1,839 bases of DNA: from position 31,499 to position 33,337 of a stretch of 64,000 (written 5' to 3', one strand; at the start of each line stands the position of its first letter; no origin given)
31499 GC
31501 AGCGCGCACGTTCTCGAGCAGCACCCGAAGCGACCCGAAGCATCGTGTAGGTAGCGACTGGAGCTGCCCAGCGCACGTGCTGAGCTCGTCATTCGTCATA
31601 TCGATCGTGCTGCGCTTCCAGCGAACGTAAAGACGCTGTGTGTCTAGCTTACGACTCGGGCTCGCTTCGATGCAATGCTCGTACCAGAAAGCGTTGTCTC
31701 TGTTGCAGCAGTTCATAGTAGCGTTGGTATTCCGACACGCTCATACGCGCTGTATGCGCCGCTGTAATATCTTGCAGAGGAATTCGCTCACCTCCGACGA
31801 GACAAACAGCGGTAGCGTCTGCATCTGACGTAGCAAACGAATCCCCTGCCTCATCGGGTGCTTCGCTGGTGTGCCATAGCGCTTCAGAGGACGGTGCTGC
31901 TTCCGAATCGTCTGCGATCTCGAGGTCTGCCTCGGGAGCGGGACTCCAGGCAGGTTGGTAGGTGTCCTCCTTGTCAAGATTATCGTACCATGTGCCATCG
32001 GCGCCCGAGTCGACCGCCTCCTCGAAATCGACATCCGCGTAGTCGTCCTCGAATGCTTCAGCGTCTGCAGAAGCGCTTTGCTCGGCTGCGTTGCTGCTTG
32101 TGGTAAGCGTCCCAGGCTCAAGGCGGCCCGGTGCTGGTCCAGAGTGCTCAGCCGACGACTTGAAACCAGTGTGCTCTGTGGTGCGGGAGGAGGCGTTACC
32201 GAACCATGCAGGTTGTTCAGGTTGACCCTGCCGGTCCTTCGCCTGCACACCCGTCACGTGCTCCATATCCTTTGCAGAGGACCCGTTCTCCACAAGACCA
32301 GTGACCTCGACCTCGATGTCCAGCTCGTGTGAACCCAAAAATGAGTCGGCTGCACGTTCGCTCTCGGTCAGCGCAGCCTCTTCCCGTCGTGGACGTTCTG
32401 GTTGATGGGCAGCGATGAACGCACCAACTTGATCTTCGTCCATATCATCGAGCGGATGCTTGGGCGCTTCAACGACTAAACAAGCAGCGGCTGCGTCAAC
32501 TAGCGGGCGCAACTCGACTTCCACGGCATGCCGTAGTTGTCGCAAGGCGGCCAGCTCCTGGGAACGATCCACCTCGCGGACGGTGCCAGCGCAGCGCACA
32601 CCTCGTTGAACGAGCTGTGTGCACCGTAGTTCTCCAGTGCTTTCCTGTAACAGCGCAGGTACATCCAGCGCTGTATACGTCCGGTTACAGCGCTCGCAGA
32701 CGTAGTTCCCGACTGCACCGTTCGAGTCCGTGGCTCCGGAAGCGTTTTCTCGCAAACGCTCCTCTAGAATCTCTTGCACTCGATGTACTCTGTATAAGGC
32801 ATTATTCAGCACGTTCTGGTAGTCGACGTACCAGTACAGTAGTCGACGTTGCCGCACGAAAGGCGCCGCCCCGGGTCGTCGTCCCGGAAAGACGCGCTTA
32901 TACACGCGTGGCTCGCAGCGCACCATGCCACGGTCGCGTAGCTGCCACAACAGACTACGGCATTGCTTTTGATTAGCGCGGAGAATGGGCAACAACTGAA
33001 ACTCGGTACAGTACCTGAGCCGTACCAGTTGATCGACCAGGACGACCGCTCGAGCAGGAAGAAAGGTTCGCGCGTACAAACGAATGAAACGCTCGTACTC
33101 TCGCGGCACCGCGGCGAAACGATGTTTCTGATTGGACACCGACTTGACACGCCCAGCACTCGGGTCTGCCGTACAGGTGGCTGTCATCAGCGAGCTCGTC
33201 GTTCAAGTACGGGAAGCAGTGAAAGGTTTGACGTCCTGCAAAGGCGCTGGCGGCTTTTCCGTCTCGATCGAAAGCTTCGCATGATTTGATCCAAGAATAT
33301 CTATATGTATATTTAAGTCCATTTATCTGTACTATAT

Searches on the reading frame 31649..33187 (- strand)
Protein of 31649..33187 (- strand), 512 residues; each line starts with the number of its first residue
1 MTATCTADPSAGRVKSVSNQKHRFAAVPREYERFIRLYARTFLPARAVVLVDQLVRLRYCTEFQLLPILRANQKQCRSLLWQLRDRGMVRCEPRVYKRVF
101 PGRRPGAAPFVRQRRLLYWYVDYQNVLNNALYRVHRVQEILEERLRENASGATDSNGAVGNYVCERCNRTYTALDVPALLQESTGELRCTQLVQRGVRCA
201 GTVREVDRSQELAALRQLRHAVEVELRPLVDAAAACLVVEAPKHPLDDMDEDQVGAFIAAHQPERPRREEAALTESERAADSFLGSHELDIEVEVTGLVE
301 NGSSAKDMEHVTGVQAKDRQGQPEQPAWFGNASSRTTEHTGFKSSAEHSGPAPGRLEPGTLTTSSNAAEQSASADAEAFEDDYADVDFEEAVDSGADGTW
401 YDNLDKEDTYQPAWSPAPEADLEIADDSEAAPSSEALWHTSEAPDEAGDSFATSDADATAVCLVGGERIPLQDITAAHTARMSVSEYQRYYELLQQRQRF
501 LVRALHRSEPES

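Call 39: search_protein_families(library=pfam, proteins=[window:31649-33187:-])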
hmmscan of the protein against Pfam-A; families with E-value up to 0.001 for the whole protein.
window:31649-33187:- (512 aa): 1 family
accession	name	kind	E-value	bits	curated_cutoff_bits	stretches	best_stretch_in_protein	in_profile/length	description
PF02002.24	TFIIE_alpha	-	0.00049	20.4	22.9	0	47-148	15-103/105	TFIIE alpha subunit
